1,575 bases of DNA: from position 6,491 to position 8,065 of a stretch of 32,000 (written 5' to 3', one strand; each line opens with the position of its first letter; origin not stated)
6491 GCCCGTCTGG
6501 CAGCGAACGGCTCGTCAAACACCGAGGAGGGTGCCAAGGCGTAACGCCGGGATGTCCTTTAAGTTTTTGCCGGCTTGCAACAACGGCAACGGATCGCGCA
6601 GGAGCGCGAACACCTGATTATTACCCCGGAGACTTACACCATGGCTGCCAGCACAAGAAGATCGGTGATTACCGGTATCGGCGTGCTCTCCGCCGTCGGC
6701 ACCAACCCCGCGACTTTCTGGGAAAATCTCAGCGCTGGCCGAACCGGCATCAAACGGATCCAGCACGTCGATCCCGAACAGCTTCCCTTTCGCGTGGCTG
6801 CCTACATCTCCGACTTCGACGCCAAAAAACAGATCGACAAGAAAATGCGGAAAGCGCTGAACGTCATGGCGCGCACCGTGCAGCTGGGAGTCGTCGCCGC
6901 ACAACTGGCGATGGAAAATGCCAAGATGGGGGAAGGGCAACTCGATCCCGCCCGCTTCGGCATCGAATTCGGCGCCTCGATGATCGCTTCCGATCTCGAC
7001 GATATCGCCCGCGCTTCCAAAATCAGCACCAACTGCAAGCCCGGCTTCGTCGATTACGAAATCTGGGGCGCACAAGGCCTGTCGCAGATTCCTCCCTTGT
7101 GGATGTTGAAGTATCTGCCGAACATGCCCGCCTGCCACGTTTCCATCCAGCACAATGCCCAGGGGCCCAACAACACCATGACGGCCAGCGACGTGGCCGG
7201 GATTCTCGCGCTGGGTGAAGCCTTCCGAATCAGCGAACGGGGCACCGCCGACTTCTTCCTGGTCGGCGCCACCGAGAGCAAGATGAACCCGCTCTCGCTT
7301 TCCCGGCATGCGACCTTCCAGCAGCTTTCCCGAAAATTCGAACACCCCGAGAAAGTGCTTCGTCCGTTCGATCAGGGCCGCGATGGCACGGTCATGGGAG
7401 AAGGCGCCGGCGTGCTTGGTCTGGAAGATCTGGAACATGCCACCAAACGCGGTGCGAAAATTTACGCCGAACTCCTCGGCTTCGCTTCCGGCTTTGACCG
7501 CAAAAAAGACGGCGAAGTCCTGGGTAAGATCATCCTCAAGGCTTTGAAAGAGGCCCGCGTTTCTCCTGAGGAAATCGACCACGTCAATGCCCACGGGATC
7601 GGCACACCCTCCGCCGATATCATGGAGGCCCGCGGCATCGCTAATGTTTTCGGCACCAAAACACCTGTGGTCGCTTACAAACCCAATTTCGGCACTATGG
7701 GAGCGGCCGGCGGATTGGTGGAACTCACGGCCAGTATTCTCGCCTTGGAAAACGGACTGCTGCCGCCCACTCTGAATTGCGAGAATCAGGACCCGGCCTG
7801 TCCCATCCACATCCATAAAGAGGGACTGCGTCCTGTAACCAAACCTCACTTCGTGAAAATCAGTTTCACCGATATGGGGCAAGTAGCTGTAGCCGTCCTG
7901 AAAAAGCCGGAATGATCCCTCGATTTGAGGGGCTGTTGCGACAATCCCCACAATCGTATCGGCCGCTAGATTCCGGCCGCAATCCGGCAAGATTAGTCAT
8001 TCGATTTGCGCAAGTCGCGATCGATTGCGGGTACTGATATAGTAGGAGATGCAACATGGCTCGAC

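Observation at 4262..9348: Compact enoyl-reductase-less type II FAS/PKS-like operon (DH, KR, ACP, DH, degenerate KS, KS)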

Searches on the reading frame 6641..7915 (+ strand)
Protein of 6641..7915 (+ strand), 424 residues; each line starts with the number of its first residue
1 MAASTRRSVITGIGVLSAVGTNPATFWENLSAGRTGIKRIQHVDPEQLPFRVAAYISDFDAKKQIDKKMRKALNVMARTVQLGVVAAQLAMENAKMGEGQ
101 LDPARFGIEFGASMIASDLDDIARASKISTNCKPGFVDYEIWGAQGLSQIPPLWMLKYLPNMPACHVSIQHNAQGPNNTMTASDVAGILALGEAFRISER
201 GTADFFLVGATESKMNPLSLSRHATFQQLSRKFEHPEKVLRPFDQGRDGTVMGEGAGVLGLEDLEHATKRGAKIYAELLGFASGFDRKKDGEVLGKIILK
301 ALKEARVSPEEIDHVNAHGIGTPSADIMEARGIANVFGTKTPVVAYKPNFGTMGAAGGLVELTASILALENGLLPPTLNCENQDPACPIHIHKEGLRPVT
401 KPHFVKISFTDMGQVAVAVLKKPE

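Call 5: search_protein_families(library=pfam, proteins=[window:6641-7915:+], max_evalue=0.01)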
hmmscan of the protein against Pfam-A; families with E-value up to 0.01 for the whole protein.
window:6641-7915:+ (424 aa): 2 families
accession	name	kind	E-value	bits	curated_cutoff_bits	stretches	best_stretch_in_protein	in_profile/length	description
PF00109.32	ketoacyl-synt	-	1e-31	110.9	20.8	1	9-267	5-252/252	Beta-ketoacyl synthase, N-terminal domain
PF02801.28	Ketoacyl-synt_C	-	1.8e-23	83.2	20.8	1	287-381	20-119/119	Beta-ketoacyl synthase, C-terminal domain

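Call 6: search_protein_families(library=ncbifam, proteins=[window:6641-7915:+], max_evalue=0.01)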
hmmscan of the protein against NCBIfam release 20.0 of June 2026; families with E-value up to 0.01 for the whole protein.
window:6641-7915:+ (424 aa): 20 families
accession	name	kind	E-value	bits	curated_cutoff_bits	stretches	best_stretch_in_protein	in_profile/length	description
TIGR03150.1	fabF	equivalog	6.9e-88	295.1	493.75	1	6-420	1-406/407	beta-ketoacyl-ACP synthase II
NF005589.0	PRK07314.1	subfamily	1.7e-85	287.2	387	1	4-422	2-411/413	beta-ketoacyl-ACP synthase II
NF004970.0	PRK06333.1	subfamily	3.2e-73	247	525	1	4-391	2-390/424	beta-ketoacyl-ACP synthase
NF006274.0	PRK08439.1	equivalog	4.6e-72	243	621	1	6-395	2-378/406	beta-ketoacyl-ACP synthase II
NF006587.0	PRK09116.1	equivalog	1.5e-59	201.8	470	1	5-410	1-394/408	beta-ketoacyl-ACP synthase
NF006434.0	PRK08722.1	equivalog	2.1e-58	198.2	759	1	4-401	2-391/414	beta-ketoacyl-ACP synthase II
NF005916.1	PRK07910.1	equivalog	4.6e-52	177.3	560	1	9-413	15-408/418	KasA/KasB family beta-ketoacyl-ACP synthase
NF005076.0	PRK06501.1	equivalog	5.5e-51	173.8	629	1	9-421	14-421/425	beta-ketoacyl-ACP synthase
NF005935.0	PRK07967.1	equivalog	3.1e-42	144.8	630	1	6-420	2-401/406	beta-ketoacyl-ACP synthase I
NF004618.0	PRK05952.1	equivalog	5.6e-42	144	455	2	155-420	118-380/384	beta-ketoacyl-ACP synthase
NF005490.0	PRK07103.1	equivalog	1.8e-41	142.5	445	1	6-381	4-372/414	polyketide beta-ketoacyl:acyl carrier protein synthase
NF058662.1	cispenta_AmcF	equivalog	6e-38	130.8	325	2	238-400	176-347/369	cispentacin biosynthesis acyltransferase subunit AmcF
NF006618.0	PRK09185.1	subfamily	1.5e-28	99.9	407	1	9-410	6-380/394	beta-ketoacyl-ACP synthase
NF005084.0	PRK06519.1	equivalog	1.3e-23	83.8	320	1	4-381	4-365/397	beta-ketoacyl-ACP synthase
NF045894.1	PKS_plus_SDR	equivalog_domain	1e-22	79.7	1740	1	166-385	155-381/1515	type I polyketide synthase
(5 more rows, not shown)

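Call 9: find_homologous_proteins(query=window:6641-7915:+, max_evalue=1e-10)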
Query window:6641-7915:+ (424 aa): 3718 proteins with E <= 1e-10 among 8000 candidates; the best 120 are listed.
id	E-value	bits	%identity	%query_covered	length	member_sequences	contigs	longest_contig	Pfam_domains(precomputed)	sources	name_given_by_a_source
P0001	8.9e-282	952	100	100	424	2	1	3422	PF00109.33,PF02801.29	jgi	jgi:3-oxoacyl-[acyl-carrier-protein] synthase II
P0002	3.2e-218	743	76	100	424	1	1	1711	PF00109.33,PF02801.29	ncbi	-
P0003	1.0e-170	587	65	99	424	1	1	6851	PF00109.33,PF02801.29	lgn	-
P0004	3.7e-168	578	61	100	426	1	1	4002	PF00109.33,PF02801.29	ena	-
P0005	1.2e-162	560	59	100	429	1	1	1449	PF00109.33,PF02801.29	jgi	jgi:3-oxoacyl-[acyl-carrier-protein] synthase II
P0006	3.7e-161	555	60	100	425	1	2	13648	PF00109.33,PF02801.29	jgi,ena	jgi:3-oxoacyl-[acyl-carrier-protein] synthase II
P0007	6.3e-161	554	57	100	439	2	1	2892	PF00109.33,PF02801.29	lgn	-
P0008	3.1e-160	552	58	100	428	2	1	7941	PF00109.33,PF02801.29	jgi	jgi:3-oxoacyl-[acyl-carrier-protein] synthase II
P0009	1.4e-159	550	59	100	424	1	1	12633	PF00109.33,PF02801.29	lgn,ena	-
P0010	2.6e-159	549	58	100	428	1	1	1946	PF00109.33,PF02801.29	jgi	jgi:3-oxoacyl-[acyl-carrier-protein] synthase II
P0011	2.6e-159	549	57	100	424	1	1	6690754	PF00109.33,PF02801.29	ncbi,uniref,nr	ncbi:beta-ketoacyl-[acyl-carrier-protein] synthase family protein [Tuwongella immobilis]|uniref:Keto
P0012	2.8e-159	549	57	100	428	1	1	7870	PF00109.33,PF02801.29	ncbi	-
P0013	3.3e-159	549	58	100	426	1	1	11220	PF00109.33,PF02801.29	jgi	jgi:3-oxoacyl-[acyl-carrier-protein] synthase II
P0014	1.6e-158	546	57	100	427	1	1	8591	PF00109.33,PF02801.29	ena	-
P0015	1.8e-158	546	57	100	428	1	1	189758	PF00109.33,PF02801.29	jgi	jgi:3-oxoacyl-[acyl-carrier-protein] synthase II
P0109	7.9e-152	524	57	100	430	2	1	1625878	PF00109.33,PF02801.29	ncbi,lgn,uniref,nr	ncbi:beta-ketoacyl-[acyl-carrier-protein] synthase family protein [Fimbriiglobus ruber]|uniref:3-oxo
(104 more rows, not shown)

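Call 10: find_related_loci(query=window:6641-7915:+, collection=genome_contigs, flank=10000)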
Query window:6641-7915:+ (424 aa) in genome_contigs; peptide patterns used: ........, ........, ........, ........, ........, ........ (x = any residue, [..] = any of these).
600 stretches matched a pattern (row limit reached: there are more); 576 encode a relative of the query (tblastn E <= 1e-3); the best 80 are kept; 80 distinct loci.
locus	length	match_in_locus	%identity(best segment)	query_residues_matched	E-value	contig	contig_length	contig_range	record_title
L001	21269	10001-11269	56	1-422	2e-159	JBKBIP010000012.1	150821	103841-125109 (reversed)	MAG: Gemmataceae bacterium isolate 21I_069.bin.2 NODE_12_length_150821_cov_8.865905, whole genome shotgun sequence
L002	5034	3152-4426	55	1-424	3e-160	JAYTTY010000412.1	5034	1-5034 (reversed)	MAG: Zavarzinella sp. isolate GFS_5468 GFS_5468_411, whole genome shotgun sequence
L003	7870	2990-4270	57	1-424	4e-157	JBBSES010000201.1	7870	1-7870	MAG: Gemmatales bacterium isolate LS1_sbin.56 LS1_sbin.56_K_1423726_L_7870_cov_9.1162, whole genome shotgun sequence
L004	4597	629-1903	58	1-422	3e-159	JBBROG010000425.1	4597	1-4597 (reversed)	MAG: Gemmatales bacterium isolate La1_metabat2.252 LA1C_B2.252_k141_2848471L_4597_cov_14.0000, whole genome shotgun sequ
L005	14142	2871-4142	55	1-422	8e-156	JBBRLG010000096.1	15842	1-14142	MAG: Gemmatales bacterium isolate La1_concoct.277 LA1C_C.277_k141_6388L_15842_cov_12.9838, whole genome shotgun sequence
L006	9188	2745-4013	56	1-422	2e-155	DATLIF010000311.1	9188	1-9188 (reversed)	MAG TPA_asm: Fimbriiglobus sp. isolate SMAG_U13660 k141_4723569, whole genome shotgun sequence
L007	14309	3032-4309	54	1-422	3e-155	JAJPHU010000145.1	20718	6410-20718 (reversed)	MAG: Planctomycetota bacterium isolate Centralia_MAG_199 k107_7349620, whole genome shotgun sequence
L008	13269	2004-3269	57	2-422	9e-155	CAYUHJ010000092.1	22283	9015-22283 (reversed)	MAG TPA_asm: uncultured Alcaligenaceae bacterium isolate binchicken_co311_143 genome assembly, contig: NODE_3991_length_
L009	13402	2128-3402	53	1-422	3e-154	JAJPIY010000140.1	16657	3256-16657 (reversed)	MAG: Planctomycetota bacterium isolate Centralia_MAG_388 k107_13823312, whole genome shotgun sequence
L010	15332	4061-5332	53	1-424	2e-153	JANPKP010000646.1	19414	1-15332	MAG: Gemmataceae bacterium isolate VAR_61_metabat_220 VAR_61_k141_281812, whole genome shotgun sequence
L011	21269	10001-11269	55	1-422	4e-153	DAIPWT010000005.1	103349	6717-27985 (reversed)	MAG TPA_asm: Gemmataceae bacterium isolate CTOTU41487 NODE_82_length_103349_cov_11.003853, whole genome shotgun sequence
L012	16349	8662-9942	56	1-424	2e-152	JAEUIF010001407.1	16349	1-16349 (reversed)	MAG: Planctomycetia bacterium isolate new MAG-36 k141_603796, whole genome shotgun sequence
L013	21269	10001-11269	54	1-422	9e-152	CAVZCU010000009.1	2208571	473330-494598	MAG: uncultured Gemmataceae bacterium isolate MFD00822.bin.2.119 genome assembly, contig: contig_27907, whole genome sho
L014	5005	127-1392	55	5-422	2e-153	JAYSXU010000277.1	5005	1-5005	MAG: Fimbriiglobus sp. isolate GFS_13292 GFS_13292_276, whole genome shotgun sequence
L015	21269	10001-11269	55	1-424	2e-150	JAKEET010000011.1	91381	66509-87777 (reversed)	MAG: Gemmataceae bacterium isolate PMV_1.61 PMV_1.61.k101_49018, whole genome shotgun sequence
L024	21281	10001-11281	54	1-424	2e-146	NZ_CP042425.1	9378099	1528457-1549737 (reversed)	Limnoglobus roseus strain PX52 chromosome, complete genome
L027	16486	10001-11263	51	1-422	1e-144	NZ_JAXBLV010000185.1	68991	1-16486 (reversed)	Gemmata algarum strain JC673 JC673_contig_185, whole genome shotgun sequence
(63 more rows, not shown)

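Call 13: search_solved_structures(query=window:6641-7915:+, max_evalue=1e-20)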
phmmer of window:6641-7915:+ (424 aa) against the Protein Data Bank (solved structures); distinct sequences matched with E-value up to 1e-20: 72 (the best 60 are shown).
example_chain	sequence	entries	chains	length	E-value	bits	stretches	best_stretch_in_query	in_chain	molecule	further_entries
1j3n_A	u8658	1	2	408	4.6e-67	230.3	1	6-394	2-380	3-oxoacyl-(acyl-carrier protein) synthase II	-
4ls5_A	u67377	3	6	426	4.9e-64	220.3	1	5-393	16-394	3-oxoacyl-[acyl-carrier-protein] synthase 2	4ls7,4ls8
4ls6_A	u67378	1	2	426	5.7e-64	220.1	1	5-393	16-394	3-oxoacyl-[acyl-carrier-protein] synthase 2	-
5sxo_A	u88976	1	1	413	8.3e-61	209.7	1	5-421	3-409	3-oxoacyl-[acyl-carrier-protein] synthase 2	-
3o04_A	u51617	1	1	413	8.5e-61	209.6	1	5-421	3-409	beta-keto-acyl carrier protein synthase II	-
1e5m_A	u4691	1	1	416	1.8e-58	202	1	5-390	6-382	BETA KETOACYL ACYL CARRIER PROTEIN SYNTHASE II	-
4qav_A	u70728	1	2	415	2.4e-58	201.5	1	4-386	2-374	3-oxoacyl-[acyl-carrier-protein] synthase 2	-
2gfv_A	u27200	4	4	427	5e-58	200.5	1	3-400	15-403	3-oxoacyl-[acyl-carrier-protein] synthase 2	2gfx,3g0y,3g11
9lpl_A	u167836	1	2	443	7.4e-58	199.9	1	3-400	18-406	3-oxoacyl-[acyl-carrier-protein] synthase 2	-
3hnz_A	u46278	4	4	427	1.2e-57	199.3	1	3-400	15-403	3-oxoacyl-[acyl-carrier-protein] synthase 2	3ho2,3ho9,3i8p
2gfw_A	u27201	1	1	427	1.3e-57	199.2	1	3-400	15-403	3-oxoacyl-[acyl-carrier-protein] synthase 2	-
6okg_A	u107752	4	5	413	1.8e-57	198.6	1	4-400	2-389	3-oxoacyl-[acyl-carrier-protein] synthase 2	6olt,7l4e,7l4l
1b3n_A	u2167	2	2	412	2.8e-57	198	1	4-400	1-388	PROTEIN (KETOACYL ACYL CARRIER PROTEIN SYNTHASE 2) | BETA-KETOACYL ACP SYNTHASE II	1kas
2gfy_A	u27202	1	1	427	3.3e-57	197.8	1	3-400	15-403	3-oxoacyl-[acyl-carrier-protein] synthase 2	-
4jrh_A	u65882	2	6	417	4.5e-56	194.1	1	2-396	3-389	3-oxoacyl-[acyl-carrier-protein] synthase 2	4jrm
9s5h_B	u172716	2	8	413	5.1e-48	167.5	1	3-389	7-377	3-oxoacyl-(Acyl-carrier-protein) synthase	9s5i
9s5h_C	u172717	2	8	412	3.7e-37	131.8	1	7-413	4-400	3-oxoacyl-(Acyl-carrier-protein) synthase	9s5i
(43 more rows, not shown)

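Call 45: find_encoding_contigs(protein=P0011, flank=10000, max_places=1)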
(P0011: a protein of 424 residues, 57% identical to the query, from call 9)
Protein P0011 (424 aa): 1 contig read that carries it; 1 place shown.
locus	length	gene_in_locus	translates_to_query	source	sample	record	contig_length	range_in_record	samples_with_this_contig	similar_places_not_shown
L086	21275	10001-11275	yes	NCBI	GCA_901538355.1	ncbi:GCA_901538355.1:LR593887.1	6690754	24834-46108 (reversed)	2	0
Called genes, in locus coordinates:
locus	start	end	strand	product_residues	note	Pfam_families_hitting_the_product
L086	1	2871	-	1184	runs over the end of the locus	PF13191:AAA_16 (faint), PF01637:ATPase_2 (faint), PF13173:AAA_14 (faint), PF00004:AAA (weak), PF07724:AAA_2, PF07728:AAA_5, PF10431:ClpB_D2-small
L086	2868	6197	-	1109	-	PF03193:RsgA_GTPase (faint), PF13191:AAA_16 (faint), PF00005:ABC_tran (faint), PF13401:AAA_22 (faint), PF00004:AAA (weak), PF07724:AAA_2, PF07728:AAA_5 (weak), PF10431:ClpB_D2-small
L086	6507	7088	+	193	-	PF01047:MarR (weak), PF12802:MarR_2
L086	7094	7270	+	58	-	-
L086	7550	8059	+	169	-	PF07977:FabA, PF22818:ApeI-like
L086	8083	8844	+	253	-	PF00106:adh_short, PF01370:Epimerase (weak), PF08659:KR, PF13561:adh_short_C2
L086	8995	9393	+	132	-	PF00550:PP-binding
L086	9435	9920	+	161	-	PF07977:FabA, PF22818:ApeI-like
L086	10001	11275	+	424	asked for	PF00109:ketoacyl-synt, PF02801:Ketoacyl-synt_C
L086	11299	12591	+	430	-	PF00109:ketoacyl-synt, PF02801:Ketoacyl-synt_C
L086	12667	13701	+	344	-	PF01738:DLH (weak), PF00561:Abhydrolase_1 (weak), PF12146:Hydrolase_4 (faint), PF00326:Peptidase_S9 (weak), PF12697:Abhydrolase_6 (weak), PF08840:BAAT_C (weak)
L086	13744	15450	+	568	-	PF03321:GH3, PF23571:GH3_M, PF23572:GH3_C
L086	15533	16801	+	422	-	PF07608:DUF1571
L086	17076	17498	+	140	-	PF00072:Response_reg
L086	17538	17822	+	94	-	PF00166:Cpn10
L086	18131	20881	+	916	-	PF17892:Cadherin_5 (weak), PF17963:Big_9, PF01839:FG-GAP (faint), PF14312:FG-GAP_2 (weak), PF13517:FG-GAP_3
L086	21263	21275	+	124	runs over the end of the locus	PF00076:RRM_1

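Call 48: search_protein_families(library=pfam, proteins=[L086:13744-15447:+], max_evalue=1)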
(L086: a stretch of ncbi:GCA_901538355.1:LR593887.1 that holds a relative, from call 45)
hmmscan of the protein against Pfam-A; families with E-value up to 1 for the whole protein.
L086:13744-15447:+ (568 aa): 3 families
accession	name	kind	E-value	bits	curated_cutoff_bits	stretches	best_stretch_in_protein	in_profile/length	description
PF03321.19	GH3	-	3.5e-65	220.6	23.6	1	23-322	4-304/304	GH3 family N-terminal domain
PF23571.1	GH3_M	-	1.8e-21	76.4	23.6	1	346-417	2-75/75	GH3 family central domain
PF23572.1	GH3_C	-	8.4e-18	65.6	23.6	1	433-546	2-117/119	GH3 family C-terminal domain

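Call 60: find_encoding_contigs(protein=P0109, flank=10000, max_places=1)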
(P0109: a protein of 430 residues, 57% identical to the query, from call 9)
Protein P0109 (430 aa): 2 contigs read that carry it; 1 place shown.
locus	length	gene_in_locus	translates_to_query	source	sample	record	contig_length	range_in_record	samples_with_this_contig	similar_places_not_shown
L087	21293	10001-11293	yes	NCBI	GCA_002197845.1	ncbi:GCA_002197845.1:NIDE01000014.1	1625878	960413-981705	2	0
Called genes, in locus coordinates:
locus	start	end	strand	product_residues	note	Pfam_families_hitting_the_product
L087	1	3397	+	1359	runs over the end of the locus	PF13524:Glyco_trans_1_2, PF07021:MetW, PF08241:Methyltransf_11, PF08242:Methyltransf_12, PF13489:Methyltransf_23, PF13649:Methyltransf_25, PF13847:Methyltransf_31, PF00535:Glycos_transf_2, +17 more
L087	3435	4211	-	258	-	PF02463:SMC_N (weak), PF13476:AAA_23, PF00005:ABC_tran (faint), PF13555:AAA_29 (weak), PF13304:AAA_21 (weak), PF13175:AAA_15 (weak)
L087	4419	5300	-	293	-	PF05685:Uma2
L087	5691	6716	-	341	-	PF13384:HTH_23 (weak), PF13565:HTH_32, PF13592:HTH_33, PF13358:DDE_3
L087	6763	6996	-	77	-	PF09720:Unstab_antitox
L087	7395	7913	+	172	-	PF07977:FabA, PF22818:ApeI-like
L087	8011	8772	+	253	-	PF00106:adh_short, PF01370:Epimerase, PF08659:KR, PF13561:adh_short_C2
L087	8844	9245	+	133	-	PF00550:PP-binding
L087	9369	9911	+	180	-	PF07977:FabA, PF22818:ApeI-like (weak)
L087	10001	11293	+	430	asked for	PF00109:ketoacyl-synt, PF02801:Ketoacyl-synt_C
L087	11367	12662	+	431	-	PF00109:ketoacyl-synt, PF02801:Ketoacyl-synt_C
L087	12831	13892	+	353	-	PF00561:Abhydrolase_1 (faint), PF12697:Abhydrolase_6 (weak), PF12146:Hydrolase_4 (weak)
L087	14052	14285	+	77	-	-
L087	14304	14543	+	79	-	-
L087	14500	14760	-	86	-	-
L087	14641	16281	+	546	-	PF03321:GH3, PF23571:GH3_M, PF23572:GH3_C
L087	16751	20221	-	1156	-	-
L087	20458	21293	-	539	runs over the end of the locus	PF00144:Beta-lactamase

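Call 61: list_cluster_members(proteins=[L087:14641-16278:+, L087:12831-13889:+, L027:14820-16478:+, window:6641-7912:+, window:4262-4747:+, window:6038-6541:+, window:4781-5542:+, window:10855-12309:+, window:2897-3952:+])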
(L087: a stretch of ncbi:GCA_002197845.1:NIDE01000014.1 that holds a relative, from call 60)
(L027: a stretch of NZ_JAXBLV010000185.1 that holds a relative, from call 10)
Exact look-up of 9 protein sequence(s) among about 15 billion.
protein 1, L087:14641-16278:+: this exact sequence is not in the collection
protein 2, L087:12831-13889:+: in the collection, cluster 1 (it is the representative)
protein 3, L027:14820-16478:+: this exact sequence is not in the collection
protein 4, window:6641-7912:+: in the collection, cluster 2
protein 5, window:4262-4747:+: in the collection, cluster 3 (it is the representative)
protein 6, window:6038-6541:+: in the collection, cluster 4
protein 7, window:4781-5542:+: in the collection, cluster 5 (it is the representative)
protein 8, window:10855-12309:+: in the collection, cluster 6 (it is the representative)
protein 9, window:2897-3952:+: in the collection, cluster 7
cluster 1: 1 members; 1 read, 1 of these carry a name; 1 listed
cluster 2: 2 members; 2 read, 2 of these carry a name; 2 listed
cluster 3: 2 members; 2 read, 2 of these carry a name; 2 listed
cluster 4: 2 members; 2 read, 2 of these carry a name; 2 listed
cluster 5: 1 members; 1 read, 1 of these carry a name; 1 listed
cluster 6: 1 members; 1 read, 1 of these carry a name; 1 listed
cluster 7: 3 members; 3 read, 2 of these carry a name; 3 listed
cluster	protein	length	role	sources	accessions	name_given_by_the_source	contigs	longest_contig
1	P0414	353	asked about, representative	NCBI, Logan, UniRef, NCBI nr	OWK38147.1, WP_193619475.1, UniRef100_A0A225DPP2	alpha/beta hydrolase [Fimbriiglobus ruber] | Serine aminopeptidase S33 domain-containing protein n=1 Tax=Fimbriiglobus ruber ... | alpha/beta fold hydrolase [Fimbriiglobus ruber]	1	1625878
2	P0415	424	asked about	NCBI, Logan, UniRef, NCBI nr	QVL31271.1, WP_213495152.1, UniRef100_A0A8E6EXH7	beta-ketoacyl-[acyl-carrier-protein] synthase family protein [Telmatocola sphagniphila] | Beta-ketoacyl-[acyl-carrier-protein] synthase family protein n=1 Tax=Telmatocola ...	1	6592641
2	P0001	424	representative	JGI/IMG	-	3-oxoacyl-[acyl-carrier-protein] synthase II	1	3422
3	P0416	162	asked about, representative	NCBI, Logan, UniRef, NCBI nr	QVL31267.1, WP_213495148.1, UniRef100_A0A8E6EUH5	hydroxymyristoyl-ACP dehydratase [Telmatocola sphagniphila] | Hydroxymyristoyl-ACP dehydratase n=1 Tax=Telmatocola sphagniphila TaxID=1123043 ...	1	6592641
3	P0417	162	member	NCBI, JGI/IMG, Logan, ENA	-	3-hydroxyacyl-[acyl-carrier-protein] dehydratase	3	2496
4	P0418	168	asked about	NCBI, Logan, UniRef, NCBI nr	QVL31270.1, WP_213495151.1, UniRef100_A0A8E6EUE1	beta-hydroxyacyl-ACP dehydratase [Telmatocola sphagniphila] | Beta-hydroxyacyl-ACP dehydratase n=1 Tax=Telmatocola sphagniphila TaxID=1123043 ...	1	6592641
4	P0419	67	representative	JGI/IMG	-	3-hydroxyacyl-[acyl-carrier-protein] dehydratase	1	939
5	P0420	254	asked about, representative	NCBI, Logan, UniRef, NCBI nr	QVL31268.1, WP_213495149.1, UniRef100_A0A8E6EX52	3-oxoacyl-[acyl-carrier-protein] reductase [Telmatocola sphagniphila] | 3-oxoacyl-[acyl-carrier-protein] reductase n=1 Tax=Telmatocola sphagniphila TaxID=1123043 ...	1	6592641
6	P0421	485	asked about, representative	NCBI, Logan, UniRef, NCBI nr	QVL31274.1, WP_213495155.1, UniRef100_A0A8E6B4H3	hypothetical protein KIH39_20865 [Telmatocola sphagniphila] | Uncharacterized protein n=1 Tax=Telmatocola sphagniphila TaxID=1123043 ... | hypothetical protein [Telmatocola sphagniphila]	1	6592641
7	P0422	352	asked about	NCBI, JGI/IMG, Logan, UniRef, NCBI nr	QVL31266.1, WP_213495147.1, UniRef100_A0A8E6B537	putative zinc-binding peptidase [Telmatocola sphagniphila] | hypothetical protein | Putative zinc-binding peptidase n=1 Tax=Telmatocola sphagniphila TaxID=1123043 ...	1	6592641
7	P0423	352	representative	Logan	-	-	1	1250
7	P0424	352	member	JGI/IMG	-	hypothetical protein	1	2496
